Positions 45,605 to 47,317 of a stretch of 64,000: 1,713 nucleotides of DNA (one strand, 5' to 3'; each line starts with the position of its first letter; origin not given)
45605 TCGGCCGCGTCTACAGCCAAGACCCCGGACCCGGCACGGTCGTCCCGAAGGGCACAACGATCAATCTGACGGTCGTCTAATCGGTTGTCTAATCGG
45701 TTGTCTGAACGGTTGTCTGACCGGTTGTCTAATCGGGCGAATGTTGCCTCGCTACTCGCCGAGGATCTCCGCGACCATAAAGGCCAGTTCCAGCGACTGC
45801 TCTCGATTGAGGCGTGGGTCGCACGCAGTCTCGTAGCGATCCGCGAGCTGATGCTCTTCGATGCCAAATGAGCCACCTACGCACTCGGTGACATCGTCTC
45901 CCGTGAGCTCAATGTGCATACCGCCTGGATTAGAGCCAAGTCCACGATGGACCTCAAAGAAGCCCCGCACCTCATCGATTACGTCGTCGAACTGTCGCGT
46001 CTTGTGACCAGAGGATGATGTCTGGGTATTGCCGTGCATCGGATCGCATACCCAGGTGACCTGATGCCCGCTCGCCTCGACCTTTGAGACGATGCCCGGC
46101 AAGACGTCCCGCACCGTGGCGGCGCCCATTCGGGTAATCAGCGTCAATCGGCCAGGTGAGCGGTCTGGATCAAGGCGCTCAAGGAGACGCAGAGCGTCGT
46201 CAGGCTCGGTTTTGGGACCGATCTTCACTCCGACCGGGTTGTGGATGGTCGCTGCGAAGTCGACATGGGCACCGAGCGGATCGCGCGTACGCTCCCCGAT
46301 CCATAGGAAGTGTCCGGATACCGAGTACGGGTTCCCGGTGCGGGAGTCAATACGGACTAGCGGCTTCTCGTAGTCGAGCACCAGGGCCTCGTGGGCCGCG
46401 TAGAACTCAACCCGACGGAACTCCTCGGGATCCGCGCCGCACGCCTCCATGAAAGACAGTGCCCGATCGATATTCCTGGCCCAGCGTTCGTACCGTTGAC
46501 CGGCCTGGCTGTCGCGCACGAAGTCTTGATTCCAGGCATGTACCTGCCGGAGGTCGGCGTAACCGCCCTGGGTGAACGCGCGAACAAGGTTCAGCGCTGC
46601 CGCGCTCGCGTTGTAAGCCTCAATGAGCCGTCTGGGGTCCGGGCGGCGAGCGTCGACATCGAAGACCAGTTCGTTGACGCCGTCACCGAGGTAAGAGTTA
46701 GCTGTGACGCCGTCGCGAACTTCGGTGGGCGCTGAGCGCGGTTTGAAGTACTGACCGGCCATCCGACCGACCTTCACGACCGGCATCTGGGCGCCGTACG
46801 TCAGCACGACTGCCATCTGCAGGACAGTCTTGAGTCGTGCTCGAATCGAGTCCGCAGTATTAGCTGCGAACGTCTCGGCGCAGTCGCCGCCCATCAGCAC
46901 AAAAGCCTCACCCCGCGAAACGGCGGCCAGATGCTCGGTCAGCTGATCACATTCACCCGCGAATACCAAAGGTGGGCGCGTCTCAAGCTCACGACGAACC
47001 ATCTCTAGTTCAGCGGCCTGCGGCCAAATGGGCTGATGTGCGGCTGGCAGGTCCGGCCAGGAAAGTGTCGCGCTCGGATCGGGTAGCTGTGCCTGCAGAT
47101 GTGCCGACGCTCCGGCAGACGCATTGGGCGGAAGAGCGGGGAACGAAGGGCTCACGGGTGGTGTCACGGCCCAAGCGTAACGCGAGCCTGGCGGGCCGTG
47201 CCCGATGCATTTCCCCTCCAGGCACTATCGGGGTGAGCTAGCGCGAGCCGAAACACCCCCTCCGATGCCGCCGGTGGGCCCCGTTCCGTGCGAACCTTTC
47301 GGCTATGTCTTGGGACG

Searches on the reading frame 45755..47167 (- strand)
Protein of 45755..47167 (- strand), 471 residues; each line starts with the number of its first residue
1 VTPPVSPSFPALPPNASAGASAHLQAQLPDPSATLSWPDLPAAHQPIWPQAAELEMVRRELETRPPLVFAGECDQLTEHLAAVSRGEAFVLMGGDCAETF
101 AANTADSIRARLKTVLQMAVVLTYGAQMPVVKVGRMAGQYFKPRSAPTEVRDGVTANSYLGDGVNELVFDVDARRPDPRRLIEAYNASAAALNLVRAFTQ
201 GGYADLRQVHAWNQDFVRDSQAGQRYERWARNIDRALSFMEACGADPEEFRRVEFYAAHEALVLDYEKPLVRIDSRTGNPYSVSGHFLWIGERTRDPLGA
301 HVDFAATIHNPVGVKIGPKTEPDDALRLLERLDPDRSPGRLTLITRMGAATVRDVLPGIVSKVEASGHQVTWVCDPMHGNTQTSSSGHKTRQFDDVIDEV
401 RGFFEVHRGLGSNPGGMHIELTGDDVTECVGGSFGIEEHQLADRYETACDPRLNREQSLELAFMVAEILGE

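Call 32: find_homologous_proteins(query=window:45755-47167:-, max_evalue=1e-50)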
Query window:45755-47167:- (471 aa): 7999 proteins with E <= 1e-50 among 8000 candidates; the best 120 are listed.
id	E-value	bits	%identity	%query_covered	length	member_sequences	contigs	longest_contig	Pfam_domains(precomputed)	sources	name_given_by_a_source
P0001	9.2e-281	950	91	93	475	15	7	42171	PF01474.23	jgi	jgi:3-deoxy-7-phosphoheptulonate synthase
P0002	1.2e-261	887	85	93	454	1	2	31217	PF01474.23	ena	-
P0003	2.5e-261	885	85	93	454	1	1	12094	PF01474.23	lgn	-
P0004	4.5e-261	885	85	93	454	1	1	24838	PF01474.23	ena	-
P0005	1.6e-258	876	85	93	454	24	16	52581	PF01474.23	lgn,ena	-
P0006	1.8e-255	866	84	93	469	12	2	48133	PF01474.23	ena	-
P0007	6.4e-253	858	82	95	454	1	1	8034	PF01474.23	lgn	-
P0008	4.2e-252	855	82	93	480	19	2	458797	PF01474.23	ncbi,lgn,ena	-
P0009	1.7e-251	853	82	93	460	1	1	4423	PF01474.23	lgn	-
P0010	4.2e-251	852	82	93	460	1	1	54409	PF01474.23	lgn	-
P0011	3.6e-250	849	83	93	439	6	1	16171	PF01474.23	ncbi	-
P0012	8.4e-250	848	83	92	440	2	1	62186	PF01474.23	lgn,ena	-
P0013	1.3e-247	840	82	93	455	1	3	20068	PF01474.23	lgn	-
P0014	1.9e-247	840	80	95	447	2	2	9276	PF01474.23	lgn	-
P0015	2.1e-243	826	78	97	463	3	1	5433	PF01474.23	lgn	-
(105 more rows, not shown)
